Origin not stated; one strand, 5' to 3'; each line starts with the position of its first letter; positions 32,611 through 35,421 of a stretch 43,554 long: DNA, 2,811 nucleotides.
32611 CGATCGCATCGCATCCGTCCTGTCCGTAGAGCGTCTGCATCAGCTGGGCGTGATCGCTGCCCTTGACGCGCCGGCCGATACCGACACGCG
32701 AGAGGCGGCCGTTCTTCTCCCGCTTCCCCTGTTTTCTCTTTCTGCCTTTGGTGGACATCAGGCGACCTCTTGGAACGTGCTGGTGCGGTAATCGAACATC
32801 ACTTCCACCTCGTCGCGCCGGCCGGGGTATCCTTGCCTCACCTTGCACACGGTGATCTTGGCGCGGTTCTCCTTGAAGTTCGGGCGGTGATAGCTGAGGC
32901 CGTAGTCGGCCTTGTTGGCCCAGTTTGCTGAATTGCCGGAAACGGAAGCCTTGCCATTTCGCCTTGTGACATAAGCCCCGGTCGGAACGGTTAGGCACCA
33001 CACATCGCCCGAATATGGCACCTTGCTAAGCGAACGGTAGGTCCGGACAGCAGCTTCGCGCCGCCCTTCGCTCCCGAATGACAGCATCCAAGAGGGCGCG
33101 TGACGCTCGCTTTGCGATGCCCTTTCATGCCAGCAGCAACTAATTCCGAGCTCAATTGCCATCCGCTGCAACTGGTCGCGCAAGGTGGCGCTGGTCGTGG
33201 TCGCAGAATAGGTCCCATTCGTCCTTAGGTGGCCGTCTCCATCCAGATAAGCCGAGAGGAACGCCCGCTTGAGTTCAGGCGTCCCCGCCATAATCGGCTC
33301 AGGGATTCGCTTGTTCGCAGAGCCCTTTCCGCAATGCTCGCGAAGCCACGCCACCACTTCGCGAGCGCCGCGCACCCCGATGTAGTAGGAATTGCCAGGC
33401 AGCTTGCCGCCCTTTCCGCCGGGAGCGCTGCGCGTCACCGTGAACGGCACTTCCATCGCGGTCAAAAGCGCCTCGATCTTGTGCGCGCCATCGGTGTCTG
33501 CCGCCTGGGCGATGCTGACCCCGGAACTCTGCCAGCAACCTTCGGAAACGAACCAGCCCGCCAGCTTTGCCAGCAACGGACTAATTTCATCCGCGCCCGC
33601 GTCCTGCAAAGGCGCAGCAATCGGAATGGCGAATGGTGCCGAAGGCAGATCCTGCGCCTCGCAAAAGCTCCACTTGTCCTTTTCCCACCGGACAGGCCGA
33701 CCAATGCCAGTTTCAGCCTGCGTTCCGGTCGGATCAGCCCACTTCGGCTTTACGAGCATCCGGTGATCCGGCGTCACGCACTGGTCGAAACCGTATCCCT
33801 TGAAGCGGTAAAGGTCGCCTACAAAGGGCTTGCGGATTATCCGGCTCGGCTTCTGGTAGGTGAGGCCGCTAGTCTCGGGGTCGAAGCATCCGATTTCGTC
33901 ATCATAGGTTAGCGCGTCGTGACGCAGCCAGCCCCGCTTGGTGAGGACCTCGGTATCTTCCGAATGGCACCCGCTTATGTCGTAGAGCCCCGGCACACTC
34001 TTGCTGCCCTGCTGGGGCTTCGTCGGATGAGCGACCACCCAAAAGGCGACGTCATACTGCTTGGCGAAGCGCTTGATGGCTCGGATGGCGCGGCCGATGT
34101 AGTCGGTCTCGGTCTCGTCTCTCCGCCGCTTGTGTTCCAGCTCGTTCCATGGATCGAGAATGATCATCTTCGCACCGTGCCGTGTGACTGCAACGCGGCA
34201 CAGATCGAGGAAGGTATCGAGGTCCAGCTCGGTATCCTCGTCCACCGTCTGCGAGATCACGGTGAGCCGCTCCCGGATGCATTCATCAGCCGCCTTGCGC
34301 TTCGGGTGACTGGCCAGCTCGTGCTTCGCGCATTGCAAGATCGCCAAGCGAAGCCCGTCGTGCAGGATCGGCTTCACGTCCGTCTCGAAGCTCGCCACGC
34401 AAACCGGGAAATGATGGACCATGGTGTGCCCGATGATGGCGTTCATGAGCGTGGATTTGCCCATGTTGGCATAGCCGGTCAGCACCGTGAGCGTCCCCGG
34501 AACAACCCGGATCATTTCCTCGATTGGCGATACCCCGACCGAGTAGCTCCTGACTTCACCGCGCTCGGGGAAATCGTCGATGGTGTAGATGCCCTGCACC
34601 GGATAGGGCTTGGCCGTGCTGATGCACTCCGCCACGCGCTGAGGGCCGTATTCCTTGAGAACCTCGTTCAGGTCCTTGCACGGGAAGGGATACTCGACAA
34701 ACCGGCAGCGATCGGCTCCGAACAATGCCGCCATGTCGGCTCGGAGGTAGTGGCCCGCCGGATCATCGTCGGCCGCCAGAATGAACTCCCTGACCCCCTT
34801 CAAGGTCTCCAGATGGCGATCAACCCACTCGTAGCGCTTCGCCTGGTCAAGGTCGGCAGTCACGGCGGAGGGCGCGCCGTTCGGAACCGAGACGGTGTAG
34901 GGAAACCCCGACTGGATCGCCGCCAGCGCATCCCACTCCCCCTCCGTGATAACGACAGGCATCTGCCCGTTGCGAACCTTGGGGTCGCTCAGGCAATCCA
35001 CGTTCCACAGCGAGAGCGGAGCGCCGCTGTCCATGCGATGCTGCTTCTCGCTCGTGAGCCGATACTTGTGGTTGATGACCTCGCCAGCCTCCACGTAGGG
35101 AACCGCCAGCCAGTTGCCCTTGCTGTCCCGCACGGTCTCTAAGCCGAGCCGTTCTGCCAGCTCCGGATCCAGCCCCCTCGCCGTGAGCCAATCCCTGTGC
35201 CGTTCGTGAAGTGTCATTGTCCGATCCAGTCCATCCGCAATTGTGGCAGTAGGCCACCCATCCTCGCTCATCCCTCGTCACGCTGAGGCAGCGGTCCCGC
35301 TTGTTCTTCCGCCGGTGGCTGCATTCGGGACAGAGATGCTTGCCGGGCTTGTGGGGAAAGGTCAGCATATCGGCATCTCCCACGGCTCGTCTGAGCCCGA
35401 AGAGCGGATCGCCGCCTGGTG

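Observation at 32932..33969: Full-size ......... intein splitting the helicase motif of the phage primase-helicase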

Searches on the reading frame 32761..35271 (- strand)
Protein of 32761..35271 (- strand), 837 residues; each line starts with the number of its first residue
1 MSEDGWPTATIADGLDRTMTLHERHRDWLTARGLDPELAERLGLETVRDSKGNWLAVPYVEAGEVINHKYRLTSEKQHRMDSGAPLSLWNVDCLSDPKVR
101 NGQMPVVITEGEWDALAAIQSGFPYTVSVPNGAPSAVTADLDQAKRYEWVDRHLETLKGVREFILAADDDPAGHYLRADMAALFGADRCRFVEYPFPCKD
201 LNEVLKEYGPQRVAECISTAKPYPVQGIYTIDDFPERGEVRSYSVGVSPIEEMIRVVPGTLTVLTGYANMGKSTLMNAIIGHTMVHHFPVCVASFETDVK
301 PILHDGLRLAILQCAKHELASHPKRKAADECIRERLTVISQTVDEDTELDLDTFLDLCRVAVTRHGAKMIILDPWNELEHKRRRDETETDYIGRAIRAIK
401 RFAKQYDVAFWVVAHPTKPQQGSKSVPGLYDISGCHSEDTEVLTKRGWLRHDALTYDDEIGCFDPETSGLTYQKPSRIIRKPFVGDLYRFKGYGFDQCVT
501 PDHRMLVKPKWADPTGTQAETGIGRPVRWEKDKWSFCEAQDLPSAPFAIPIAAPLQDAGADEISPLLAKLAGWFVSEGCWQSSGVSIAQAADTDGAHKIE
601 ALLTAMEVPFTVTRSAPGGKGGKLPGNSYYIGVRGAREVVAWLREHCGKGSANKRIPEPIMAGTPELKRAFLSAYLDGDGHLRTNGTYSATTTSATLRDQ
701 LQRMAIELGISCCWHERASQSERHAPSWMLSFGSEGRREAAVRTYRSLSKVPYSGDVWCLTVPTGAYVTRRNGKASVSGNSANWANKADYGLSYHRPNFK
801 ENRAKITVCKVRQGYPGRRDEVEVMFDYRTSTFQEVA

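Call 4: search_protein_families(library=pfam, proteins=[window:32761-35271:-], max_evalue=1)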
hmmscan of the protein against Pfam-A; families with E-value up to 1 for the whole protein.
window:32761-35271:- (837 aa): 14 families
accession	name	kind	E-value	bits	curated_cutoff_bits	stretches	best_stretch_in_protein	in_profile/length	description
PF13481.12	AAA_25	-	6.5e-10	39.4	27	1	258-421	32-195/195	AAA domain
PF14528.11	LAGLIDADG_3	-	1.1e-09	38.8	22.5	1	666-723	1-59/82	LAGLIDADG-like domain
PF03796.21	DnaB_C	-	6.1e-08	32.8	27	1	257-410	17-172/255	DnaB-like helicase C terminal domain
PF13155.12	Toprim_2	-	3e-06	27.9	22.1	1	107-205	1-88/88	Toprim-like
PF13662.12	Toprim_4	-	0.00028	21.5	25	1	106-174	3-64/85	Toprim domain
PF01926.29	MMR_HSR1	-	0.0014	19.1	21.9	1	263-282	3-22/113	50S ribosome-binding GTPase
PF01751.28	Toprim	-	0.0018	18.9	23.1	1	106-185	2-81/96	Toprim domain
PF03193.22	RsgA_GTPase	-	0.04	14.2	30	1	249-283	96-130/174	RsgA GTPase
PF03445.19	DUF294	-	0.046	14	21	1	691-744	21-67/138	Putative nucleotidyltransferase DUF294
PF24883.2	NPHP3_N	-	0.082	13.5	24.8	1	261-383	24-141/164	Nephrocystin 3, N-terminal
PF00005.33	ABC_tran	-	0.16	13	25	1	256-284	8-36/137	ABC transporter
PF05204.19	Hom_end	-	0.21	12.1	21.1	1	656-720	2-68/110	Homing endonuclease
PF13555.12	AAA_29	-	0.21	11.8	27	1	260-280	23-43/61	P-loop containing region of AAA domain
PF01637.24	ATPase_2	-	0.22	11.7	33.2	1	249-318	10-69/225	ATPase domain predominantly from Archaea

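Call 5: search_protein_families(library=ncbifam, proteins=[window:32761-35271:-], max_evalue=1)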
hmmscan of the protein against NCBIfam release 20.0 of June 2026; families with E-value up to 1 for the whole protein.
window:32761-35271:- (837 aa): 15 families
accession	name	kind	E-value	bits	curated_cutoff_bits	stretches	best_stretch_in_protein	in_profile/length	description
NF045703.1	rSAM_Tes_intein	exception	1.8e-07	29.3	1700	1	562-685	366-480/1040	tetraether lipid synthase Tes, intein-containing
TIGR03600.1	phage_DnaB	exception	3.5e-05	23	498.65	1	234-414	168-351/421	phage replicative helicase, DnaB family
NF038098.1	GyrA_w_intein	exception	5.8e-05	21.2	1850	1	642-712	310-384/1232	intein-containing DNA gyrase subunit A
NF006207.0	PRK08332.1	equivalog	0.0078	13.4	2400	1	558-722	996-1151/1684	vitamin B12-dependent ribonucleotide reductase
NF011491.0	PRK14898.1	equivalog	0.011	13.8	783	1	638-710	308-380/860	DNA-directed RNA polymerase subunit A''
NF000908.1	PRK00089.1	equivalog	0.015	14.6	237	1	263-283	7-27/291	GTPase Era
TIGR01391.1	dnaG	equivalog_domain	0.029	13.2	283.6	1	101-221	255-361/414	DNA primase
TIGR03156.1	GTP_HflX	equivalog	0.03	13.2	216.75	1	264-284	194-214/351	GTPase HflX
NF011303.0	PRK14715.1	equivalog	0.099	9.6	1585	1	647-732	1193-1279/1627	DNA-directed DNA polymerase II large subunit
TIGR01978.1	sufC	equivalog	0.15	11.5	212.8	1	254-285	21-52/243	Fe-S cluster assembly ATPase SufC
NF040873.1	AztA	equivalog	0.16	11.5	220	1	255-282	14-41/191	zinc ABC transporter ATP-binding protein AztA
NF003661.0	PRK05291.1-3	equivalog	0.18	11.1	380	1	257-282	214-239/448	tRNA uridine-5-carboxymethylaminomethyl(34) synthesis GTPase MnmE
TIGR00436.1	era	equivalog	0.21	10.9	116.25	1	265-283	6-24/270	GTPase Era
TIGR03597.1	GTPase_YqeH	equivalog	0.22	10.6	297.4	1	262-286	158-182/361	ribosome biogenesis GTPase YqeH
TIGR03594.1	GTPase_EngA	equivalog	0.29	10.1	306.7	1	264-283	180-199/432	ribosome biogenesis GTPase Der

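Call 8: find_homologous_proteins(query=window:32761-35271:-, max_evalue=0.00001)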
Query window:32761-35271:- (837 aa): 1335 proteins with E <= 0.00001 among 8000 candidates; the best 120 are listed.
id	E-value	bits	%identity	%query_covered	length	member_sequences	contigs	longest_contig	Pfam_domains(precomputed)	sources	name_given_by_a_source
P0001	0.0e+0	1936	100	98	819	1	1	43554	PF13155.13,PF03796.22,PF14528.12,PF13481.13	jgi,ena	-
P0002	0.0e+0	1113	59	97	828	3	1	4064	PF13155.13,PF03796.22,PF13662.13,PF14528.12,PF01751.29,PF13481.13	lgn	-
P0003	4.7e-271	920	64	72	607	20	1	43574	PF03796.22,PF14528.12,PF13481.13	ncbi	-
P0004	4.4e-247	840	78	50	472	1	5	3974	PF13155.13,PF03796.22,PF13481.13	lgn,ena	-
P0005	5.8e-246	837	76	50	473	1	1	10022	PF13155.13,PF03796.22,PF13662.13,PF13481.13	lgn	-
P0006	9.9e-245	833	76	50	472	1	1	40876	PF13155.13,PF03796.22,PF13481.13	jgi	-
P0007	3.3e-244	831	75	52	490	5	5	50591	PF13155.13,PF03796.22,PF13662.13,PF13481.13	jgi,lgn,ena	-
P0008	5.7e-243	827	76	50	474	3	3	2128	PF13155.13,PF03796.22,PF13481.13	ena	-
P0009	8.3e-243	826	77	49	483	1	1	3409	PF13155.13,PF03796.22,PF13662.13,PF01751.29,PF13481.13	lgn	-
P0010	1.9e-242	825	76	49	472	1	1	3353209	PF13155.13,PF03796.22,PF13662.13,PF13481.13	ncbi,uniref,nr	ncbi:bifunctional DNA primase/helicase [Croceicoccus sp. YJ47]|uniref:bifunctional DNA primase/helic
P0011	2.3e-241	821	77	49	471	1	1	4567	PF13155.13,PF03796.22,PF13662.13,PF13481.13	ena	-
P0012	3.7e-241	821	78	50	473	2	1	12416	PF13155.13,PF03796.22,PF13481.13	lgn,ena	-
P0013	4.9e-241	820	75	50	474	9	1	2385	PF13155.13,PF03796.22,PF13662.13,PF13481.13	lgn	-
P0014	6.1e-241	820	75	50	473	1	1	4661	PF13155.13,PF03796.22,PF13481.13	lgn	-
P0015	8.7e-241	819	76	50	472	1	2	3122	PF13155.13,PF03796.22,PF13662.13,PF01751.29,PF13481.13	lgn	-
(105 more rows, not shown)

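Call 9: search_dna_similar(query=window:32761-35271:-, collection=phages, mode=protein, max_rows=30)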
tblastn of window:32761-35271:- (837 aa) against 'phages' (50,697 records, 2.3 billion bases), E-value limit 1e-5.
Records with a match: 516; places in all: 517; records where one place covers at least 80% of the query: 0.
Best place of each record, by identity: <60% 516.
By first word of the organism name: Flavobacterium 93; Mycobacterium 91; Escherichia 87; Pseudomonas 60; Salmonella 42; Synechococcus 13; Ralstonia 10; Pelagibacter 10; Bacteriophage 9; Kayfunavirus 9; and 34 more.
By host as written in the record: Mycobacterium smegmatis mc2 155 70; Flavobacterium sp. BAL314 63; Escherichia coli 51; - 48; Flavobacterium sp. LMO9 22; Pseudomonas aeruginosa 20; Salmonella enterica subsp. enterica serovar Typhi 17; Mycobacterium smegmatis mc#155 16; and 116 more.
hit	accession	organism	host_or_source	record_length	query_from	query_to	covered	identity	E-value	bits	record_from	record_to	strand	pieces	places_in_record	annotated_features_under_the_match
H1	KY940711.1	Bradyrhizobium phage BDU-MI-1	Bradyrhizobium diazoefficiens USDA110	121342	8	433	51%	34.3%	9e-61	230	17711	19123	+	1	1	DNA primase/helicase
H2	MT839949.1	Bacteriophage sp.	human fecal samples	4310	26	424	48%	31.6%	4e-39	162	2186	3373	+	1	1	record has no annotation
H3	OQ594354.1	Synechococcus phage MinM2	Synechococcus sp.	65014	10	434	51%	28.6%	4e-31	138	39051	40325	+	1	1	primase DnaG/twinkle-like protein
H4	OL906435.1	Planktothrix phage Pag-Yong1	Planktothrix agardhii FACHB-1261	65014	10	434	51%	28.6%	4e-31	138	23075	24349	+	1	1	ATPase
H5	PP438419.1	Planktothrix phage Pra-JY27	Planktothricoides raciborskii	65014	10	434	51%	28.6%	4e-31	138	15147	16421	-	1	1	primase DnaG/twinkle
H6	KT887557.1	Pseudomonas phage phi1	Pseudomonas aeruginosa WH-SGI-V-07651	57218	28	434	49%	28.9%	6e-22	108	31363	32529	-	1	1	replication protein P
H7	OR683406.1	Pseudomonas phage Marin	Pseudomonas aeruginosa F002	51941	28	434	49%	28.9%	8e-22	108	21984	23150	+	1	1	DNA primase/helicase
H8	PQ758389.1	Pseudomonas phage 5399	Pseudomonas aeruginosa 147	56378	28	434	49%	28.9%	8e-22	108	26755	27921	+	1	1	hypothetical protein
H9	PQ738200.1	Pseudomonas phage phita81A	Pseudomonas aeruginosa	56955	28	434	49%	28.9%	8e-22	108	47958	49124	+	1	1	hypothetical protein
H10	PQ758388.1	Pseudomonas phage 5371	Pseudomonas aeruginosa 147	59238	28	434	49%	28.9%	8e-22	108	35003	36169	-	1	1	hypothetical protein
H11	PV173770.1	Pseudomonas phage P7869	Pseudomonas aeruginosa 7869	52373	28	434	49%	28.9%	9e-22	107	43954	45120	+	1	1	DNA primase/helicase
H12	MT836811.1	Bacteriophage sp.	human fecal samples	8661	51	434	46%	29.5%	6e-32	140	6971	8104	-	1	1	record has no annotation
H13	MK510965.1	Pseudomonas phage vB_Pae_CF34a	Pseudomonas aeruginosa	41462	28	434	49%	27.4%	1e-21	107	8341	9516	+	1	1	DNA primase | putative replication helicase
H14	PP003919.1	Pseudomonas phage vB_Pae_U7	Pseudomonas aeruginosa ST773 ...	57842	28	434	49%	27.2%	9e-21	104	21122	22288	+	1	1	DNA primase/helicase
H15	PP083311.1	Pseudomonas phage VB_PaD_phPA-G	Pseudomonas aeruginosa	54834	28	434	49%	27.2%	1e-20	104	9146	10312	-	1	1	DNA primase/helicase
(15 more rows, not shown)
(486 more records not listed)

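Call 44: search_solved_structures(query=A3, max_evalue=0.001, show_alignments=2)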
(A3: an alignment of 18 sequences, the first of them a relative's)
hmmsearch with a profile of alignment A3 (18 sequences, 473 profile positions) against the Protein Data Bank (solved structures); distinct sequences matched with E-value up to 0.001: 4.
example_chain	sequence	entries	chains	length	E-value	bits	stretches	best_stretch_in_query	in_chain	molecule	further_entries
5ikn_D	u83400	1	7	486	1.3e-12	50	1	11-443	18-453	DNA primase/helicase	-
6n7i_A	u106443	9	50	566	7.8e-12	47.4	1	11-443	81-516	DNA primase/helicase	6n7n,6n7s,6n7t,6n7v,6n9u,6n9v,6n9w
1q57_A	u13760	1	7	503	1.5e-10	43.2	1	11-443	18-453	DNA primase/helicase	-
1nui_A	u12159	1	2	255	2.3e-06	29.4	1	11-190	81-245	DNA primase/helicase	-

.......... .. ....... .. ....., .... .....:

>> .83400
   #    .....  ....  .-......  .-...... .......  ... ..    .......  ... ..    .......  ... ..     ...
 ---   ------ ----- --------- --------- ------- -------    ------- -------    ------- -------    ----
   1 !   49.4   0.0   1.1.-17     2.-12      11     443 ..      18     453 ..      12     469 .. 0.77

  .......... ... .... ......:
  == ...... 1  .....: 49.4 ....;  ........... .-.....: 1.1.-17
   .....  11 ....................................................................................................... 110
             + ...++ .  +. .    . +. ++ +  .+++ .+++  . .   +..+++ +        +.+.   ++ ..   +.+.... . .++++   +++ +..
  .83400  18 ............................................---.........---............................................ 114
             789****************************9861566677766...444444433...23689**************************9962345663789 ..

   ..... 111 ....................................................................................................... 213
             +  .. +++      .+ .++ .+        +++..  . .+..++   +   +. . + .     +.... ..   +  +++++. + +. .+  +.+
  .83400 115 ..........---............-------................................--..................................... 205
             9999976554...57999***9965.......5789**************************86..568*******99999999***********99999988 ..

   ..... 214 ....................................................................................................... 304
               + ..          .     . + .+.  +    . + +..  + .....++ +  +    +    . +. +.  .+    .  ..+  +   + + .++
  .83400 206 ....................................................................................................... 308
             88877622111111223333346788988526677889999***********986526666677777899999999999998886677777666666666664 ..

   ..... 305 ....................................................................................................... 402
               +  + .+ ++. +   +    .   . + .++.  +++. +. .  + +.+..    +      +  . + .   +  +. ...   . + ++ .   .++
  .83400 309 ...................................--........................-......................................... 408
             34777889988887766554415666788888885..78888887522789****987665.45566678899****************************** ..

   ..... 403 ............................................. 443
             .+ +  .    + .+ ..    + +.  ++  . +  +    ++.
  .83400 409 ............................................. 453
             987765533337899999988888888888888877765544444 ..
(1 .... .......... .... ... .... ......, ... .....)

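Call 48: find_encoding_contigs(protein=P0003, flank=6000, max_places=3)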
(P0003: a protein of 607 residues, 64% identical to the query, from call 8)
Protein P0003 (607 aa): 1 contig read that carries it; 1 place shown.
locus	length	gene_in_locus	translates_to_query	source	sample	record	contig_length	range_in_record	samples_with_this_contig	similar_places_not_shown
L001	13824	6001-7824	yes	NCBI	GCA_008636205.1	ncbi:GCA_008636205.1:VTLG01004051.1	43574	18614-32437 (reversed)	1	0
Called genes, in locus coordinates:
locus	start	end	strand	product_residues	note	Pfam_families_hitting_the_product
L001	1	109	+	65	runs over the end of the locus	-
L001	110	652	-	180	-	PF00717:Peptidase_S24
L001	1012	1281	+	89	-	-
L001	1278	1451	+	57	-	-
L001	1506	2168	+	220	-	-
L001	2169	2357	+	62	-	-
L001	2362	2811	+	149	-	-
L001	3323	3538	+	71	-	-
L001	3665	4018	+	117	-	-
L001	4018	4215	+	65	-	-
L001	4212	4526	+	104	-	PF10544:T5orf172 (weak), PF13455:MUG113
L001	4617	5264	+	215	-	-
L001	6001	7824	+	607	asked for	PF03796:DnaB_C (weak), PF13481:AAA_25 (weak), PF14528:LAGLIDADG_3 (faint)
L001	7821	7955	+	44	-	-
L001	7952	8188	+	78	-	-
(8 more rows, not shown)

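Call 49: find_encoding_contigs(protein=P0002, flank=6000, max_places=3)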
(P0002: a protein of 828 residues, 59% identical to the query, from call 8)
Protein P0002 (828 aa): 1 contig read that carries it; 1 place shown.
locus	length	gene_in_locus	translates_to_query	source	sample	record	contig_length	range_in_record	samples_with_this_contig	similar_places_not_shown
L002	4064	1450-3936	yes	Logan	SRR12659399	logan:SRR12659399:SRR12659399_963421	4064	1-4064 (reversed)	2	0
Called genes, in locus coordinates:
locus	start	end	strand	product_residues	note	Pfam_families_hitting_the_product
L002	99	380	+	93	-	-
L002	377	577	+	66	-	-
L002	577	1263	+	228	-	-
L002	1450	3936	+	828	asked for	PF01751:Toprim (faint), PF13155:Toprim_2 (weak), PF13662:Toprim_4 (faint), PF03796:DnaB_C, PF13481:AAA_25 (weak), PF14528:LAGLIDADG_3 (faint)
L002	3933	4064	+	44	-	?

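Call 60: find_encoding_contigs(protein=P0006, flank=4000, max_places=2)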
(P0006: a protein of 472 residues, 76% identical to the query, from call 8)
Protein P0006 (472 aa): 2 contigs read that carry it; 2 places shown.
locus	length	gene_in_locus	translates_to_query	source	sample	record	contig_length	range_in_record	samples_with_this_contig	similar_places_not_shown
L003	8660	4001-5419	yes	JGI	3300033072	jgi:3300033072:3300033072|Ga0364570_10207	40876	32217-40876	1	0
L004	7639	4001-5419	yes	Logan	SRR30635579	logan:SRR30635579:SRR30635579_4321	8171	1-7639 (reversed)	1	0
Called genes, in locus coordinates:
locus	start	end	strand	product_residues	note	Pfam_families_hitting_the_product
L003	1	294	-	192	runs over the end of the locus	PF01381:HTH_3, PF12844:HTH_19 (weak), PF13560:HTH_31, PF00717:Peptidase_S24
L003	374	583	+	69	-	PF15943:YdaS_toxin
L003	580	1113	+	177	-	PF10544:T5orf172 (weak), PF13455:MUG113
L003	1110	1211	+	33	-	-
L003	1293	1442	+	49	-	-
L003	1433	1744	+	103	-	PF01726:LexA_DNA_bind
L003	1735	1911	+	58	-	-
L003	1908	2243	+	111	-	-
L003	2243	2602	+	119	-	-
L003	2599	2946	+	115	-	-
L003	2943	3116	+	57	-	-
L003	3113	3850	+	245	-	-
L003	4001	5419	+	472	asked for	PF13155:Toprim_2 (weak), PF03796:DnaB_C, PF13481:AAA_25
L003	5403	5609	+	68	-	-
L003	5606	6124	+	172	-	-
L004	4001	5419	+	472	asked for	PF13155:Toprim_2 (weak), PF03796:DnaB_C, PF13481:AAA_25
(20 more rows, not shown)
